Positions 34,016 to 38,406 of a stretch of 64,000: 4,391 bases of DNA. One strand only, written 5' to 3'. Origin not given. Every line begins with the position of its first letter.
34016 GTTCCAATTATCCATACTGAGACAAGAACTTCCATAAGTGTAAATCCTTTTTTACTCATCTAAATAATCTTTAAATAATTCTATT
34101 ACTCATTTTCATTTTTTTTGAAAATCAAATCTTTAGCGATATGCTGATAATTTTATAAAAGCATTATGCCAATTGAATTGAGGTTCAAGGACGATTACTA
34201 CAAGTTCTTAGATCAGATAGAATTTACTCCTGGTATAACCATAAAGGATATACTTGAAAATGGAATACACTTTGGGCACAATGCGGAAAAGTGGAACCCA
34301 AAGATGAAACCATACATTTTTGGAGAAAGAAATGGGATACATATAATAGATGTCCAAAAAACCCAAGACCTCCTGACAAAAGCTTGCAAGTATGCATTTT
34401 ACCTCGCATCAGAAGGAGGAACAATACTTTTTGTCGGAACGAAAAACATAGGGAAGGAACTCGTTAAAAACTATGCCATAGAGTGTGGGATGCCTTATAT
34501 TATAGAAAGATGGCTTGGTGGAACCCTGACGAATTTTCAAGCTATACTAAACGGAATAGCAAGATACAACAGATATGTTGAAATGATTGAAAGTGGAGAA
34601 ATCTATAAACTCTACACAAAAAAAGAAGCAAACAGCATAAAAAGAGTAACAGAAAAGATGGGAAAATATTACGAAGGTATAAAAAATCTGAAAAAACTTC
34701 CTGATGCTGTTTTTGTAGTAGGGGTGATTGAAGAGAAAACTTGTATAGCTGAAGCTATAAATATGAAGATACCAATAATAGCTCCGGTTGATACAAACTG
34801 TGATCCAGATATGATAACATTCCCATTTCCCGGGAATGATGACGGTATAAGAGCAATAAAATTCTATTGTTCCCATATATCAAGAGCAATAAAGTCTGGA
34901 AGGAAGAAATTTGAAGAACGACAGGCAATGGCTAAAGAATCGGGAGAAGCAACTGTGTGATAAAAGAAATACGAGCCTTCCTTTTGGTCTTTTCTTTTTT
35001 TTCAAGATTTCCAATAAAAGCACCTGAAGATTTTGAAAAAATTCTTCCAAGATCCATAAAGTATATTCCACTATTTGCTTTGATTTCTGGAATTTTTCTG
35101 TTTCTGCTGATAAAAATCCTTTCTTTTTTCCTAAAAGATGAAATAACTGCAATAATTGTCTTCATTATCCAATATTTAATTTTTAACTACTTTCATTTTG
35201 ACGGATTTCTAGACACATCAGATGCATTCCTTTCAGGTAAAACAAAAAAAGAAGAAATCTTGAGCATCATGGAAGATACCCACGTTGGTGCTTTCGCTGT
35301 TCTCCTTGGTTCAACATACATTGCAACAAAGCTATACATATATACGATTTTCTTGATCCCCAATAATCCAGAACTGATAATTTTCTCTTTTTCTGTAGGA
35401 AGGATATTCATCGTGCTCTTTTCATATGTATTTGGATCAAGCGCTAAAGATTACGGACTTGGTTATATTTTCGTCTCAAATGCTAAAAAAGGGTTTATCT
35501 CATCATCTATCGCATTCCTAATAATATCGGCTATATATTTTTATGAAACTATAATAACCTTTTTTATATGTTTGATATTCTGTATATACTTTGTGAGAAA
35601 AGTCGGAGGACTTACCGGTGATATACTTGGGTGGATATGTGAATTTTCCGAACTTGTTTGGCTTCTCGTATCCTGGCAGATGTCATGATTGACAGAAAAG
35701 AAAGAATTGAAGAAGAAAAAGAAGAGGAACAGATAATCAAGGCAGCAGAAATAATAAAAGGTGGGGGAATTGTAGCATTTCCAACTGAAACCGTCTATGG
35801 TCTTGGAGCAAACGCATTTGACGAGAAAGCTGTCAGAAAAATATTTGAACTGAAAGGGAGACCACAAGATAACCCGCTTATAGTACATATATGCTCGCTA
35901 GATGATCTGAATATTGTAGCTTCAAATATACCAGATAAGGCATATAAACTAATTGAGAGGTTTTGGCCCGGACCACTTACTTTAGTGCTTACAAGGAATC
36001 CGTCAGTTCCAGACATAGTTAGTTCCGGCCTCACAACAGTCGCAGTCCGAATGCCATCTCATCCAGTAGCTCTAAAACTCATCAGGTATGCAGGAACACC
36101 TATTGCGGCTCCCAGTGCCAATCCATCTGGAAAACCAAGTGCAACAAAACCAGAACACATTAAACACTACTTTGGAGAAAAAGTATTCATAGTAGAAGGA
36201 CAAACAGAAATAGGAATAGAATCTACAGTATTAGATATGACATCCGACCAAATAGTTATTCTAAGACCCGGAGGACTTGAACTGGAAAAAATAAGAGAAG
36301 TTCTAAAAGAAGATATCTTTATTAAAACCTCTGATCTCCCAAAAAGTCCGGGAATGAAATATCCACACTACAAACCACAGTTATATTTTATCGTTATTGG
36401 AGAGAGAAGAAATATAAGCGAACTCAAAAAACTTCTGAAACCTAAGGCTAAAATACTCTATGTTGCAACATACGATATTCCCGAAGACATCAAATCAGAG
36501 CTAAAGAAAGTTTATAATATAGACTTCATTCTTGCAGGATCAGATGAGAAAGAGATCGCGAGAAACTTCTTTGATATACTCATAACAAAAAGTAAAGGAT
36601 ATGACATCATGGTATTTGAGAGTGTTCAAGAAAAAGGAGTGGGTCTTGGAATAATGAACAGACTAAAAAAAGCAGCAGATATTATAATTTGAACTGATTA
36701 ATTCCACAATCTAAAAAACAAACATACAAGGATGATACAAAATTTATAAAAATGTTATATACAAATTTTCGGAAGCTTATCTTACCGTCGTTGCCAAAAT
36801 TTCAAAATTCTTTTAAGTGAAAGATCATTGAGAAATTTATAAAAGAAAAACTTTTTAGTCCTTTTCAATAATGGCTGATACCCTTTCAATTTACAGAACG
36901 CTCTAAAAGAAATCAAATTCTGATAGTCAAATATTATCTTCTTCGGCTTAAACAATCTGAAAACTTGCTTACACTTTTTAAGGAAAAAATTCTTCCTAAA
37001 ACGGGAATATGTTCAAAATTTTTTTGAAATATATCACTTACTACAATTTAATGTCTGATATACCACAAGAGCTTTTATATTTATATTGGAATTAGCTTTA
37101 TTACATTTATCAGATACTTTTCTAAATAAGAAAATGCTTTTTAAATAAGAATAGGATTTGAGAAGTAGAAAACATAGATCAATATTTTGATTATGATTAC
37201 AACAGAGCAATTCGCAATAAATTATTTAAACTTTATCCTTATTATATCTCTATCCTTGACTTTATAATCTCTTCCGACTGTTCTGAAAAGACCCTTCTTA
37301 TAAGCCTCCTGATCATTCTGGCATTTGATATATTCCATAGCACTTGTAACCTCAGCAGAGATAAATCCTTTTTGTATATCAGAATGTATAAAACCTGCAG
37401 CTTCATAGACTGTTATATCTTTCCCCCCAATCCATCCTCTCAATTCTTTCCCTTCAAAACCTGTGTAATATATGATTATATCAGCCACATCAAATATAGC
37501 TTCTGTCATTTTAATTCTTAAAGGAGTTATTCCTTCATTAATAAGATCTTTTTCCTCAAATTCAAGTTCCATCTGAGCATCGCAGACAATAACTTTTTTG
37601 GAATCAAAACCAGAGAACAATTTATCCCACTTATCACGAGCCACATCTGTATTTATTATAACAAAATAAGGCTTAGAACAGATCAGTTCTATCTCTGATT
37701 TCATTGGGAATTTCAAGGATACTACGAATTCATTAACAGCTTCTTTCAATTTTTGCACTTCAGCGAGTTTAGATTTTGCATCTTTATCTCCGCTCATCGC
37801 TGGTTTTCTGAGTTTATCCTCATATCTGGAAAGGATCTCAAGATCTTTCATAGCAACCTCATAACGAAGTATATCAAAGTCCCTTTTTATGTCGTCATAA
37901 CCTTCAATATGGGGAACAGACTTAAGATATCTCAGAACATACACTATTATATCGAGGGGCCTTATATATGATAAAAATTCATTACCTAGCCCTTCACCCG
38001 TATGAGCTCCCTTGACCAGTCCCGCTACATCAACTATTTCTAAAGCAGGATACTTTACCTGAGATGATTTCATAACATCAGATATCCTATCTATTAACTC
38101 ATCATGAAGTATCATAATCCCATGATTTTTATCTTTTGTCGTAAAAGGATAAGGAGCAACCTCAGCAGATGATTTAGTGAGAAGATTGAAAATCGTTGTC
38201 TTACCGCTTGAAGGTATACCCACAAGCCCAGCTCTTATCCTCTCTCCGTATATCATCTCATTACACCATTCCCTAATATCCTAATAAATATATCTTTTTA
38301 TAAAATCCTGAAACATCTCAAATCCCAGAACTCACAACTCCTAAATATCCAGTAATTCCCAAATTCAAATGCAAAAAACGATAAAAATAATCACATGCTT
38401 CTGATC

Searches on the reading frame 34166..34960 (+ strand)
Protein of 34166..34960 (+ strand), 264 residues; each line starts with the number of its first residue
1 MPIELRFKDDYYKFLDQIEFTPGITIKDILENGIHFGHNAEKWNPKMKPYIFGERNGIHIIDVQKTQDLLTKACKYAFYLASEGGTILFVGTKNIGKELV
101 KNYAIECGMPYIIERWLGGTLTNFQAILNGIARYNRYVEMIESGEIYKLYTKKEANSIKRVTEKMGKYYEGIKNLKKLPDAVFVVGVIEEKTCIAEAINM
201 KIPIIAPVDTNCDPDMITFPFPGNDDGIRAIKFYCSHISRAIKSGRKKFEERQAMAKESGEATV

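Call 97: search_protein_families(library=pfam, proteins=[window:34166-34960:+], max_evalue=0.00001)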
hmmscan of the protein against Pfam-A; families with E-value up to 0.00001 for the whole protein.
window:34166-34960:+ (264 aa): 1 family
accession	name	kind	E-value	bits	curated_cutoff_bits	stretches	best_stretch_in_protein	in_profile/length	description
PF00318.25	Ribosomal_S2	-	2.2e-81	272.7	26.1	1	30-245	2-216/216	Ribosomal protein S2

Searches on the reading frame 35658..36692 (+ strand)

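Call 97: search_protein_families(library=pfam, proteins=[window:35658-36692:+], max_evalue=0.00001)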
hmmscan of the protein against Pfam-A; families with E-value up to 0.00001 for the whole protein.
window:35658-36692:+ (344 aa): 2 families
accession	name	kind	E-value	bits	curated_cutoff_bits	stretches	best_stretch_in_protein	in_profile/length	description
PF01300.24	Sua5_yciO_yrdC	-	5.7e-63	212.1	25.1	1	31-205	1-178/178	Telomere recombination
PF03481.19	Sua5_C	-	1.9e-21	77.5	22.9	1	209-340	3-135/136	Threonylcarbamoyl-AMP synthase, C-terminal domain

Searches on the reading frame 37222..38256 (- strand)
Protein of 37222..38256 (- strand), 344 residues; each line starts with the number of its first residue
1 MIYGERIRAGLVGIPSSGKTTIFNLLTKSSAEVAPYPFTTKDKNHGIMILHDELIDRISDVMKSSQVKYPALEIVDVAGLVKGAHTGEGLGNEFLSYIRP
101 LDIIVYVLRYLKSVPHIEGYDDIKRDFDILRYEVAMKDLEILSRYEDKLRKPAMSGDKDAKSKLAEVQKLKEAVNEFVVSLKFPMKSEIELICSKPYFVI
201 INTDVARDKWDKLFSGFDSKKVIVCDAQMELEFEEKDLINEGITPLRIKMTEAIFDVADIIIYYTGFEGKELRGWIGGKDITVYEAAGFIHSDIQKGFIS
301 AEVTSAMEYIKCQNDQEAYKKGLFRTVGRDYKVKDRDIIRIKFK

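Call 97: search_protein_families(library=pfam, proteins=[window:37222-38256:-], max_evalue=0.00001)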
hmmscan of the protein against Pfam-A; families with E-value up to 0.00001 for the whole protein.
window:37222-38256:- (344 aa): 3 families
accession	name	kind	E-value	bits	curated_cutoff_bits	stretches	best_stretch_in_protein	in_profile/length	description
PF06071.19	YchF-GTPase_C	-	3.9e-21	75.4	27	1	262-343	3-83/84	Protein of unknown function (DUF933)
PF01926.29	MMR_HSR1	-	4e-18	66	21.9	1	9-117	2-86/113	50S ribosome-binding GTPase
PF02421.24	FeoB_N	-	8e-07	29.1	27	1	9-53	3-47/156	Ferrous iron transport protein B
